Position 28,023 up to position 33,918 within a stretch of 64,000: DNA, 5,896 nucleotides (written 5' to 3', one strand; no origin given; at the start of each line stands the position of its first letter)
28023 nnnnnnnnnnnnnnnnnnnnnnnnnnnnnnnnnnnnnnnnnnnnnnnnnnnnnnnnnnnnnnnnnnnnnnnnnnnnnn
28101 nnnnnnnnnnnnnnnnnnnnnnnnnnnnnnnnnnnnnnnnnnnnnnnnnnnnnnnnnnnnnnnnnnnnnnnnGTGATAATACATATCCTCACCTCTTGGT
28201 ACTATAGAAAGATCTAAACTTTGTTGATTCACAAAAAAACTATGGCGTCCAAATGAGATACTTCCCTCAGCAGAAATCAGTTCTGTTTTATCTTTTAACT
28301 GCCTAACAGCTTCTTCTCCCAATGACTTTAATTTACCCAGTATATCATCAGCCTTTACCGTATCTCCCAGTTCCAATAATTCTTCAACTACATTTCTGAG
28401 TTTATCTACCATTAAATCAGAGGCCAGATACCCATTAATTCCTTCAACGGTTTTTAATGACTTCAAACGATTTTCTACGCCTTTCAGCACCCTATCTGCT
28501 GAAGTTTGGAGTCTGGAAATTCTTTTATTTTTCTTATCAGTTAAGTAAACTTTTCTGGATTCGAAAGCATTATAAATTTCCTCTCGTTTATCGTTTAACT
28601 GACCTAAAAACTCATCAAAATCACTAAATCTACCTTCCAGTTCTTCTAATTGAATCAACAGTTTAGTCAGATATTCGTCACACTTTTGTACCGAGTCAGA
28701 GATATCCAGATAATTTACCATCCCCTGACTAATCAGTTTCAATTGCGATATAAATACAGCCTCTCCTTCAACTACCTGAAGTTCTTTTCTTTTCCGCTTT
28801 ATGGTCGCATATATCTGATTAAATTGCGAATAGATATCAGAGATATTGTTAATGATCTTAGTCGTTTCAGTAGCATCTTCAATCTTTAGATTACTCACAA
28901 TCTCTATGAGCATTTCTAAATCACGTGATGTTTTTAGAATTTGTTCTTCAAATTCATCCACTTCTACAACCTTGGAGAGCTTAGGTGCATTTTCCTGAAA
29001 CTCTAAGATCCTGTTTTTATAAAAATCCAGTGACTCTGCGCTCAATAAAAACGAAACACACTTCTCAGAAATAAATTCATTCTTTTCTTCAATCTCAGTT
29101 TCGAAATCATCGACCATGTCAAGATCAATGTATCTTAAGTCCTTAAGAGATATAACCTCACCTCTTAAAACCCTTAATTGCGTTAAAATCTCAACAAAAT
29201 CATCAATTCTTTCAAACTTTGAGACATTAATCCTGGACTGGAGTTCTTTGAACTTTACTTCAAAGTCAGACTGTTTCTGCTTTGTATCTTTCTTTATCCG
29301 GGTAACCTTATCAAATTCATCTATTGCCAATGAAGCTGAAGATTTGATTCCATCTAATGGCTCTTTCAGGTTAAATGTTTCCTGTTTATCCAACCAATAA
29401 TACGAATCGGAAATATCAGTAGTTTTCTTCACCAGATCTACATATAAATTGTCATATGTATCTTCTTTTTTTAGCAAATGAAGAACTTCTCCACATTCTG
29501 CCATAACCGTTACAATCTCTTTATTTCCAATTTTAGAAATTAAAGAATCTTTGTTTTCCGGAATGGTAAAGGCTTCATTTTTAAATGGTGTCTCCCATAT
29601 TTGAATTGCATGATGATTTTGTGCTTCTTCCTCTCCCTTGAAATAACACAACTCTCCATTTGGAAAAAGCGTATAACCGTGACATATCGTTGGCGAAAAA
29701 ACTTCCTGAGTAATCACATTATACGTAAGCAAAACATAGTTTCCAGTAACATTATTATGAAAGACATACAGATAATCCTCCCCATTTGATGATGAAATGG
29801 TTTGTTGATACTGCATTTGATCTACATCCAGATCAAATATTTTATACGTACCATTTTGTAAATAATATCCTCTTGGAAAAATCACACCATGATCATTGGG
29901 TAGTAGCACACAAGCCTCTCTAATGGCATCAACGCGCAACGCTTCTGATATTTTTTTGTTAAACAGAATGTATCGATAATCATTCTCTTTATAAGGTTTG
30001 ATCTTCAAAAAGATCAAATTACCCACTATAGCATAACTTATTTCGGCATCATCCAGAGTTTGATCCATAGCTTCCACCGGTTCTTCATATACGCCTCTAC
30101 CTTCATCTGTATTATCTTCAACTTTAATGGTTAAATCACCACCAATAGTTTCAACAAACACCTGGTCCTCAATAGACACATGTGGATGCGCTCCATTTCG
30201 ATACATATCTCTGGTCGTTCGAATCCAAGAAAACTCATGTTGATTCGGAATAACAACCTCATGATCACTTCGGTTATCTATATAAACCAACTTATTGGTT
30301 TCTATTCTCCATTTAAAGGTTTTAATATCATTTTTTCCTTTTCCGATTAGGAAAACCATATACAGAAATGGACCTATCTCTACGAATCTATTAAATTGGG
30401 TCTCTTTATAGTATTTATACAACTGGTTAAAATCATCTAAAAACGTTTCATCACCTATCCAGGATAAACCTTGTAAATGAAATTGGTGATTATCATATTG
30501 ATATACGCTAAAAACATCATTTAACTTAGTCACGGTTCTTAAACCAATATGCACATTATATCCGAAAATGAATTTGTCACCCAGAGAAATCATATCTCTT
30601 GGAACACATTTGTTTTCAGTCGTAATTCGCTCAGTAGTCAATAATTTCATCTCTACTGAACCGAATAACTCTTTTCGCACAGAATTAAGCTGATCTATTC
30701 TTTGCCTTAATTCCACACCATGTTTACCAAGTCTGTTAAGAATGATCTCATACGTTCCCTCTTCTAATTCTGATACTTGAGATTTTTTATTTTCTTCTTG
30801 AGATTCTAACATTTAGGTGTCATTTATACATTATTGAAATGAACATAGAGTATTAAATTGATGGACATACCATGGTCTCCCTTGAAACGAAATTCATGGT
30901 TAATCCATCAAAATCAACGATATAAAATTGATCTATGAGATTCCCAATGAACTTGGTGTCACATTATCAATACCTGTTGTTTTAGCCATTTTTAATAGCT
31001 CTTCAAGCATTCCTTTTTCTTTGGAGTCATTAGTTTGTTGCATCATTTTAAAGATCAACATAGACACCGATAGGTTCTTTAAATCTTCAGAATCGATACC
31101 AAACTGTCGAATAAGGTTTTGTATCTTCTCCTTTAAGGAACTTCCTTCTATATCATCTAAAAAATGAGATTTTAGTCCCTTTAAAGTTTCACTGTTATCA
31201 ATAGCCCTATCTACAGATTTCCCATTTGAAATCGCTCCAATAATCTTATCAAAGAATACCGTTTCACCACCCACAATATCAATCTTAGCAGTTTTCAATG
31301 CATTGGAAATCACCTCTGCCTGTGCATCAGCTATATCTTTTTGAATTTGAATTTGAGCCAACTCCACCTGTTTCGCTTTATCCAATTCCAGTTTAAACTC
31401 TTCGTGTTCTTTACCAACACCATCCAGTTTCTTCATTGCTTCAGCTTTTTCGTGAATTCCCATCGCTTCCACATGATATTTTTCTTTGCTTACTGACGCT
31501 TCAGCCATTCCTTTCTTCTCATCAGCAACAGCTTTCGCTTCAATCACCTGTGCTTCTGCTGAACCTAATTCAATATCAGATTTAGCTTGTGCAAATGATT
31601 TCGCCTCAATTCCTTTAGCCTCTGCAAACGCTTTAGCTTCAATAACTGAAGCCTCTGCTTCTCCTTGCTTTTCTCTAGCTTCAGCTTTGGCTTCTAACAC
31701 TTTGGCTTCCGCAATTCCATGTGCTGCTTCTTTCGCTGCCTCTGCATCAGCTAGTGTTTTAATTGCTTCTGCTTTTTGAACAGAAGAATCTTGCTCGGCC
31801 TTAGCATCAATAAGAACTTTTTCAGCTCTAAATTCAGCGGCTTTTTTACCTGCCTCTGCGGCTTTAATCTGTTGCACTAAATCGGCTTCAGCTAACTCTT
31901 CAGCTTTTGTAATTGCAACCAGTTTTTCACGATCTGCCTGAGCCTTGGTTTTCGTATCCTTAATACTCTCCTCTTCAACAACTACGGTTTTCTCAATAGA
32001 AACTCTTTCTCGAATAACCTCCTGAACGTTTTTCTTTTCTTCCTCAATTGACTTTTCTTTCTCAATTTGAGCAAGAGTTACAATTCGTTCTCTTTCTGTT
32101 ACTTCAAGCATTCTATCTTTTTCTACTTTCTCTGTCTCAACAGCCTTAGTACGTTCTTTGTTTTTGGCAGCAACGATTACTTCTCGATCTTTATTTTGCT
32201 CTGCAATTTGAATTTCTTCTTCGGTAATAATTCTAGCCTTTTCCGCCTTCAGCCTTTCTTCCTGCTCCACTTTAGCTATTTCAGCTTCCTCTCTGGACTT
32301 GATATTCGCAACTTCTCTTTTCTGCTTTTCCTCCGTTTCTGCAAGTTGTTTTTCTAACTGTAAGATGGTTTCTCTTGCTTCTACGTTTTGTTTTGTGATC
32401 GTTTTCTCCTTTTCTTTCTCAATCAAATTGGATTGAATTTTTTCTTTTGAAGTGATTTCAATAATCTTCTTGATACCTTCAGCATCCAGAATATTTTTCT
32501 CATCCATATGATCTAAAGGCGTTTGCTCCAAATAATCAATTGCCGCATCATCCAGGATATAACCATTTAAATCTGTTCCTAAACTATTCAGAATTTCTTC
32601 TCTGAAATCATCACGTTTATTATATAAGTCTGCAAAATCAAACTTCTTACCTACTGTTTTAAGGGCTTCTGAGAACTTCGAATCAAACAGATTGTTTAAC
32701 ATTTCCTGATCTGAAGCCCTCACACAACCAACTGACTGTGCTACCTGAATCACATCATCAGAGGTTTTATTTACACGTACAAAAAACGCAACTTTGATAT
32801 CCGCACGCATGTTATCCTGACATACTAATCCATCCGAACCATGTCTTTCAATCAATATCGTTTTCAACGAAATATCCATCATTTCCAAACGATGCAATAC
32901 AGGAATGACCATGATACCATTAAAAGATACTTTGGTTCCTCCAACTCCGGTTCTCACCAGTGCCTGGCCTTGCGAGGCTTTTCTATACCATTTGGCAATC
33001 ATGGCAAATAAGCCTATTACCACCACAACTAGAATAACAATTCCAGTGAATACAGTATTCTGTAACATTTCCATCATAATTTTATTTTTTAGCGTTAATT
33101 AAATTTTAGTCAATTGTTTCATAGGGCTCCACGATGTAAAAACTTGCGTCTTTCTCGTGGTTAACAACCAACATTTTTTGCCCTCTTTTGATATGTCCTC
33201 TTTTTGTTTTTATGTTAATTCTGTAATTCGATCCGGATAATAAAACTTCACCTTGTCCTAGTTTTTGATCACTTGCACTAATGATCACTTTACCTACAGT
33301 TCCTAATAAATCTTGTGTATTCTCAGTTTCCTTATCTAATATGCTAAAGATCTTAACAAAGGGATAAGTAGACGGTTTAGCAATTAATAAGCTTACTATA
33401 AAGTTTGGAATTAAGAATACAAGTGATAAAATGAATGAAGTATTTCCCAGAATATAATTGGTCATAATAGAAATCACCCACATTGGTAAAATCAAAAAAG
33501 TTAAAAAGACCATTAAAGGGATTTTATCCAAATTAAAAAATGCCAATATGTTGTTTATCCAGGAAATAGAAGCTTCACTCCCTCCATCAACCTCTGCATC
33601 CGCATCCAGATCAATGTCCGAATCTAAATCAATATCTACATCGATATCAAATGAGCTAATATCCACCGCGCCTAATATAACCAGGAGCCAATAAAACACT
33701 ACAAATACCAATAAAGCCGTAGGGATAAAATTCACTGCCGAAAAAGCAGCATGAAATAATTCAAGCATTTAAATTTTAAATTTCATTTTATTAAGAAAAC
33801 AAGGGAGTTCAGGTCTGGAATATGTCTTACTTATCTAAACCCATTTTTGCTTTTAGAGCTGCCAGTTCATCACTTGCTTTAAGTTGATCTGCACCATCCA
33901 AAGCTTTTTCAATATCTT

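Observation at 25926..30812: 1628-aa protein: long uncharacterised N-terminal region ending in a AAA_5/MoxR-like ATPase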

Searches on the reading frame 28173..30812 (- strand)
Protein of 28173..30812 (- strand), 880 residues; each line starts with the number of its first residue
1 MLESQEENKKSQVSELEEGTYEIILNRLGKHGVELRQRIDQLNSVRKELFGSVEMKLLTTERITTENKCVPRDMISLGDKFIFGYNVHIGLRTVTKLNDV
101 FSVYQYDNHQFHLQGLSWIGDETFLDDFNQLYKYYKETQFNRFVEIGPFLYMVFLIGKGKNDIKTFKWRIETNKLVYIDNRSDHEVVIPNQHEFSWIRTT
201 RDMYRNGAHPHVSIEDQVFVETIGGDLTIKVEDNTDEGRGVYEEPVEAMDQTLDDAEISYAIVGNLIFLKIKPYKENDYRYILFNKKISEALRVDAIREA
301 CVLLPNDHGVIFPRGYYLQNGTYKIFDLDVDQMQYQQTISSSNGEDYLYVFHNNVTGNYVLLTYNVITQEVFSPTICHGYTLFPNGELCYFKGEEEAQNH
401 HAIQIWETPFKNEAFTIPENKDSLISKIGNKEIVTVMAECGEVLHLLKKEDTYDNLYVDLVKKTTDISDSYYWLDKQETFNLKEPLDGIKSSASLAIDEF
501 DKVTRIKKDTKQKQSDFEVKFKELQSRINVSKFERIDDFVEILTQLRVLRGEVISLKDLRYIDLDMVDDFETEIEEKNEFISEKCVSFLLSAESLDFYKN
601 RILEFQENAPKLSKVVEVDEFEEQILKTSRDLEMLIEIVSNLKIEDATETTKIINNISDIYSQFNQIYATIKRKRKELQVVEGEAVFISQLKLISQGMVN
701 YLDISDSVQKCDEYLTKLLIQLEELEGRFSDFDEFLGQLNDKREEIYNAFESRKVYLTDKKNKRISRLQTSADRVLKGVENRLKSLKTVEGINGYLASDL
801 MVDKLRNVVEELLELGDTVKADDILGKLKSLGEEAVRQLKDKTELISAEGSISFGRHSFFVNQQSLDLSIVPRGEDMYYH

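Call 35: predict_structure(alignment_id=A2)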
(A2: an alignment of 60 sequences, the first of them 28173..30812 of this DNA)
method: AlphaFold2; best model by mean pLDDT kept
length: 880 residues; sequences in the alignment: 60
mean_pLDDT: 83.8   pTM: 0.61
mean pLDDT of the five models: 83.8, 83.0, 80.5, 79.2, 78.2
residues with pLDDT >= 90: 293; 70-90: 498; 50-70: 52; < 50: 37
segments of 3 or more residues with pLDDT < 50: 1-16, 845-851, 857-865
pLDDT, mean of each block of 10 residues (from residue 1): 30 49 88 95 88 85 89 89 84 79 91 87 91 87 92 87 92 89 87 92 82 86 77 63 79 84 92 87 89 90 92 92 87 91 88 90 92 91 89 87 92 60 82 91 86 81 94 91 95 90 87 91 89 84 89 88 88 90 86 84 85 80 85 83 72 84 82 77 77 88 87 91 83 81 91 88 88 89 84 84 90 87 89 83 51 48 50 57
secondary structure, 60 per line:
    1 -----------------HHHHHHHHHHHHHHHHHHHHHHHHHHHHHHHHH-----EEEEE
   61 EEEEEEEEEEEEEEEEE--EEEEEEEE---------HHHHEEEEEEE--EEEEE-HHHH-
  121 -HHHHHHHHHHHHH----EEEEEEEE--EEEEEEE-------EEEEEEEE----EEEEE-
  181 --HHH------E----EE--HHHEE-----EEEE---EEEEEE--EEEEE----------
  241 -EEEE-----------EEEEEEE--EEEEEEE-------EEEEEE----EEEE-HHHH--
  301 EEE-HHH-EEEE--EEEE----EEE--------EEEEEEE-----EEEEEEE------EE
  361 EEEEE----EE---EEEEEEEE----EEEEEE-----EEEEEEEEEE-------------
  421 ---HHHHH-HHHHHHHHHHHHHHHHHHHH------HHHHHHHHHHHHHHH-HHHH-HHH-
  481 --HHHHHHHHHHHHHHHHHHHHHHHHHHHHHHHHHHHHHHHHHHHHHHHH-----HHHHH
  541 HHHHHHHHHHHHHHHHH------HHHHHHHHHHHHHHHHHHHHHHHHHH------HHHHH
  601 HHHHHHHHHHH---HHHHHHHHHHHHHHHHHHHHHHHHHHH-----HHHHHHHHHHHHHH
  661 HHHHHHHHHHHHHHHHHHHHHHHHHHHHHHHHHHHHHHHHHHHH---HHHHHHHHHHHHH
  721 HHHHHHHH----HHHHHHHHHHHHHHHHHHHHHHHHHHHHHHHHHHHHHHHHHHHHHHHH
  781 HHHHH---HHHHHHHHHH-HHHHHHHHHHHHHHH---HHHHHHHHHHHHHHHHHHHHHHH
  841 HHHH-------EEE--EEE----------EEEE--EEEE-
elements in order (helices of 4 or more, strands of 3 or more residues): H18-50 E56-77 E80-87 H97-100 E101-107 E110-114 H116-119 H122-134 E139-146 E149-155 E163-170 E175-179 E211-214 E218-223 E226-230 E242-245 E257-263 E266-272 E280-285 E290-293 H295-298 E301-303 E309-312 E315-318 E323-325 E334-340 E346-352 E359-365 E375-382 E387-392 E398-407 H424-428 H430-449 H456-470 H472-475 H483-530 H536-557 H564-589 H596-611 H615-641 H647-704 H708-728 H733-785 H789-798 H800-814 H818-844 E852-854 E857-859 E870-873 E876-879
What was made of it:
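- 29397..30713 (-): DUF3686 region (aa 34-472): N-terminal helix (aa 18-50) plus a beta-rich, propeller-like head (about 29 strands, aa 56-407). AF2 model pLDDT mostly 85-92 (call 35).
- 28281..29543 (-): Helical rod (aa 424-844), spectrin-repeat-like, containing DUF7902 (aa 594-677, window 28782-29033). AF2 helices of up to 58 residues (call 35).
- On Beta-propeller fold (for the N-terminal head): About 29 strands, compatible with seven four-stranded blades (call 35).
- Checked: The layout 'beta-rich N-terminus, then long helices' is borne out by the AlphaFold2 model of aa 1-880 (call 35, pLDDT 83.8).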

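Call 74: fold_search(model_id=the predicted structure, library=pdb)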
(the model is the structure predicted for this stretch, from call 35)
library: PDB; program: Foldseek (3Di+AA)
matches with E <= 10: 531; with E <= 0.001: 51
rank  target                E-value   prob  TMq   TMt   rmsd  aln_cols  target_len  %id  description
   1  9a2d_C                3.2e-07  0.99  0.11  0.08  43.2      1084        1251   12  Modeling of the ciliary Intraflagellar transport-A complex (released 2024-05-10)
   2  8pu0_A                2.3e-06  1.00  0.16  0.13  15.6       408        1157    9  Cryo-EM structure of human Elp123 in complex with tRNA, desulpho-CoA, 5'-deoxyadenosine and methionine (released 2024-04-17)
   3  8f5p_E                6.7e-06  0.99  0.12  0.11  35.4       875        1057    9  Structure of Leishmania tarentolae IFT-A (state 2) (released 2022-12-21)
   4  1xi4_A                1.7e-05  0.97  0.12  0.08  39.2       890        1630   11  Clathrin D6 Coat (released 2004-11-02)
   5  8j07_i8               1.7e-05  0.82  0.08  0.06  48.9      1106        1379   10  96nm repeat of human respiratory doublet microtubule and associated axonemal complexes (released 2023-07-26)
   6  9y6s_7L               2.3e-05  0.99  0.14  0.09  46.9       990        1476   10  96-nm repeat of the Leishmania tarentolae doublet microtubule (released 2025-12-17)
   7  8snb_4B               2.5e-05  1.00  0.13  0.17  17.5       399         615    9  atomic model of sea urchin sperm doublet microtubule (48-nm periodicity) (released 2023-06-28)
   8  6byt_B                2.6e-05  1.00  0.14  0.22  16.4       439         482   11  Complex structure of LOR107 mutant (R320) with tetrasaccharide substrate (released 2018-02-07)
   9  9e2g_2B               2.8e-05  1.00  0.13  0.16  18.0       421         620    7  Cryo-EM structure of 48 nm repeat of microtubule doublet from T. brucei flagellum (released 2025-03-12)
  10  7pi2_J                3.1e-05  1.00  0.16  0.34  16.1       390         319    9  PfCyRPA bound to monoclonal antibody Cy.003 Fab fragment (released 2022-02-09)
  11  7rro_e                3.4e-05  0.94  0.09  0.12  19.6       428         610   10  Structure of the 48-nm repeat doublet microtubule from bovine tracheal cilia (released 2021-10-27)
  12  8glv_DA               3.5e-05  0.99  0.15  0.04  38.8       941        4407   10  96-nm repeat unit of doublet microtubules from Chlamydomonas reinhardtii flagella (released 2023-05-31)
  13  9n73_LI               4.0e-05  0.98  0.13  0.17  32.6       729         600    9  SSU processome maturation and disassembly, State G (released 2025-10-29)
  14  9d5n_CH               4.6e-05  1.00  0.16  0.21  16.2       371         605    9  48-nm doublet microtubule from Trichomonas vaginalis strain G3 (released 2025-05-14)
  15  7k58_C                6.0e-05  0.96  0.13  0.04  51.8      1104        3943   10  Structure of outer-arm dyneins bound to microtubule with microtubule binding state 1(MTBS-1) (released 2021-09-29)
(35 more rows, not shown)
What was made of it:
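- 29397..30713 (-): The best Foldseek beta-domain hits are all beta-propellers, but TM is at most 0.34 (call 74).
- Foldseek finds propeller-type hits for the head (call 74).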

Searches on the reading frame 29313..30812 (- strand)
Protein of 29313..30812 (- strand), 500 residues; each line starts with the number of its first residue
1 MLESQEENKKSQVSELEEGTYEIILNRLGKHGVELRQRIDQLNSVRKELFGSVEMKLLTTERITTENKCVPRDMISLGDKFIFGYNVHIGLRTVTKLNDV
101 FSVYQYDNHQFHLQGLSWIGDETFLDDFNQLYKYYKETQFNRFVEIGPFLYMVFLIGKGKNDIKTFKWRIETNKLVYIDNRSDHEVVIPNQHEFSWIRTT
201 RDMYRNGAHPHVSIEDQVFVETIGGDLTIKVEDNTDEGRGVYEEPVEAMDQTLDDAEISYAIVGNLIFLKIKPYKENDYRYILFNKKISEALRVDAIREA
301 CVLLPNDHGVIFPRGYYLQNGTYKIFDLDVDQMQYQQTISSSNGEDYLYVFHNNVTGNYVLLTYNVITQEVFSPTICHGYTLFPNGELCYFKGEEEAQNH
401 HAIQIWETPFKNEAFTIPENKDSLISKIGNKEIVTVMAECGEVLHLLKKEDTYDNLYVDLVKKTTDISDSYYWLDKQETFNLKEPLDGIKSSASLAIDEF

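Call 29: search_protein_representatives(protein=window:29313-30812:-)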
Query: 500 residues. Proteins with E-value up to 0.001 (for the whole library): 737; up to 1e-10: 546; up to 1e-30: 256. The best 150 are listed.
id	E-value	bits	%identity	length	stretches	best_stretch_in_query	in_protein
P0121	9.8e-196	667.5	58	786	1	11-500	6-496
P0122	7.9e-183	624.9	54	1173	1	9-500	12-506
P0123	7.5e-181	618.4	55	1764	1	15-500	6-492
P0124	1.7e-178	610.7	54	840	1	15-500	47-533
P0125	3.0e-171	586.7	53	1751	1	15-500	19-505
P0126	9.7e-165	565.3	51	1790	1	12-500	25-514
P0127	5.8e-158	542.9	48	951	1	15-500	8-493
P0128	2.2e-157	541.0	46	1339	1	16-500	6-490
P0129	6.4e-157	539.5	50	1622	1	16-500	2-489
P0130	1.1e-154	532.1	48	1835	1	11-497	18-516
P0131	2.4e-152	524.4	51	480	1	16-456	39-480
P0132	8.0e-152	522.7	48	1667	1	17-500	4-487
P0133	1.4e-150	518.6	49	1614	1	14-500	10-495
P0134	1.1e-149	515.6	47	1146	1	5-500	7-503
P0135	4.4e-149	513.7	45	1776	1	13-499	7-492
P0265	6.1e-58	213.0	29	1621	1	13-500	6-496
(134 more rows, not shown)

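Call 57: find_encoding_contigs(protein=P0265, flank=8000, max_places=3)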
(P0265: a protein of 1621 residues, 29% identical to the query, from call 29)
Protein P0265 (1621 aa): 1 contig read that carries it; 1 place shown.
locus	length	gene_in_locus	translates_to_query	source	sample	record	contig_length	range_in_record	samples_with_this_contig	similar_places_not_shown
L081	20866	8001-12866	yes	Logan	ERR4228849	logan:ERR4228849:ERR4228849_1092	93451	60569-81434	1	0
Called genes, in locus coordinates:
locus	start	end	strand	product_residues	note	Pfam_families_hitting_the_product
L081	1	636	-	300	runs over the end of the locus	PF12796:Ank_2 (faint), PF13637:Ank_4 (faint), PF13857:Ank_5 (faint), PF00023:Ank (faint)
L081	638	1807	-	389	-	PF00023:Ank (faint), PF13606:Ank_3 (faint), PF13637:Ank_4 (faint), PF13857:Ank_5 (faint), PF12796:Ank_2 (weak)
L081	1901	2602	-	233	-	-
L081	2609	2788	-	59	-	-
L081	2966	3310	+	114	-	-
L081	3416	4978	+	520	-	PF12796:Ank_2 (faint)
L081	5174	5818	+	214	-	-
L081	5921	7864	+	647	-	-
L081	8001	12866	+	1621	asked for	PF12458:DUF3686, PF07728:AAA_5 (faint), PF25472:DUF7902, PF00004:AAA (weak)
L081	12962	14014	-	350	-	-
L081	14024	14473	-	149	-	PF00583:Acetyltransf_1 (weak), PF13508:Acetyltransf_7 (weak)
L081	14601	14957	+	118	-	-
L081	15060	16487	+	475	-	PF03062:MBOAT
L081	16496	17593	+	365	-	PF04311:DUF459, PF13472:Lipase_GDSL_2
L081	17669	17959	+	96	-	-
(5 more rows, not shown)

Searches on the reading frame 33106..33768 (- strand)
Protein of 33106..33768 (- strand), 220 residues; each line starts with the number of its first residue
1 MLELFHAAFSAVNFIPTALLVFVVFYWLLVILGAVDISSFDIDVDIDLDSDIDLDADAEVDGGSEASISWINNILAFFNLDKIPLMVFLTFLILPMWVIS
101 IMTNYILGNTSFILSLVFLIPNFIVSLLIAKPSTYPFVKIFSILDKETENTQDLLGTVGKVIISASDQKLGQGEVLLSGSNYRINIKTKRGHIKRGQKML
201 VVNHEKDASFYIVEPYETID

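Call 5: search_protein_families(library=pfam, proteins=[window:33106-33768:-], max_evalue=0.01)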
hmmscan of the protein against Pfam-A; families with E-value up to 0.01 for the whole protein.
window:33106-33768:- (220 aa): 0 families

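Call 6: search_protein_families(library=ncbifam, proteins=[window:33106-33768:-], max_evalue=0.01)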
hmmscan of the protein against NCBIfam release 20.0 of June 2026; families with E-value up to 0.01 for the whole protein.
window:33106-33768:- (220 aa): 0 families

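Call 46: search_protein_families(library=padloc, proteins=[window:33106-33768:-], max_evalue=0.001)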
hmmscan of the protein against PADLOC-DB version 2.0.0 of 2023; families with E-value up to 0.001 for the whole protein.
window:33106-33768:- (220 aa): 0 families

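Call 54: search_protein_families(library=pfam, proteins=[window:33106-33768:-], max_evalue=10)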
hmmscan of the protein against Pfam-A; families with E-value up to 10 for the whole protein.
window:33106-33768:- (220 aa): 2 families
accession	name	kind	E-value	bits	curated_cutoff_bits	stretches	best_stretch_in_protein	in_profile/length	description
PF01083.28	Cutinase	-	0.19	12.1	25.9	1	143-198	8-63/173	Cutinase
PF21001.2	YqiJ_N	-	0.28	11.8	23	1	22-104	4-87/116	Inner membrane protein YqiJ, N-terminal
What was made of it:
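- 33106..33768 (-): YqiJ/YuaF (NfeD2)-like membrane protein, 220 aa. The window protein has no significant Pfam hit of its own (calls 5, 54).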

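Call 89: search_solved_structures(query=A5, max_evalue=1, show_alignments=1)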
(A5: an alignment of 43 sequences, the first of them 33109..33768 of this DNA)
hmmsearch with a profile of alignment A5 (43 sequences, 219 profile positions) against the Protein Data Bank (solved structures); distinct sequences matched with E-value up to 1: 1.
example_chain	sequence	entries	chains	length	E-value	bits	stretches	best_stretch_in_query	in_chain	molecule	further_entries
2k14_A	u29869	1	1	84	0.22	14.1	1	148-204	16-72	YuaF protein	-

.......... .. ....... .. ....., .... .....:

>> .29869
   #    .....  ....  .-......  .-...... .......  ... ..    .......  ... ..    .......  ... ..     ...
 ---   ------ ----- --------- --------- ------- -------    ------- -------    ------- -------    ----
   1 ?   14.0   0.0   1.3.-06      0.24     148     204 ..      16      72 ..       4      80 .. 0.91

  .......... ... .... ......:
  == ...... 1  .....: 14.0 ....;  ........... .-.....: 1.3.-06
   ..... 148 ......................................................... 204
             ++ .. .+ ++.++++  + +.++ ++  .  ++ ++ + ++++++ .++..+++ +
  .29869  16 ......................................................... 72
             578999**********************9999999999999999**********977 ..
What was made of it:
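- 33106..33768 (-): The family profile's only PDB hit is B. subtilis YuaF 2k14, at a weak E=0.22 (call 89).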

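Call 90: search_protein_families(library=pfam, alignment_id=A5, max_evalue=0.01)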
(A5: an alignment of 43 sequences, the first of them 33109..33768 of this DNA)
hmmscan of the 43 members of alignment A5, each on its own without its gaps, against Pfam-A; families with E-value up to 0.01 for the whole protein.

A. member 1, window:33109-33768:- (220 aa): 0 families

B. families by the number of members that match (of 43 scanned): 2 families
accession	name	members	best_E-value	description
PF21001.2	YqiJ_N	14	3.6e-08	Inner membrane protein YqiJ, N-terminal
PF01957.25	NfeD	2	0.0049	NfeD-like C-terminal, partner-binding domain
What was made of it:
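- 33106..33768 (-): 14 of 43 family members hit Pfam YqiJ_N (best 3.6e-8) and 2 hit NfeD (call 90).
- The NfeD-like family links to YqiJ_N and YuaF (calls 89, 90).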
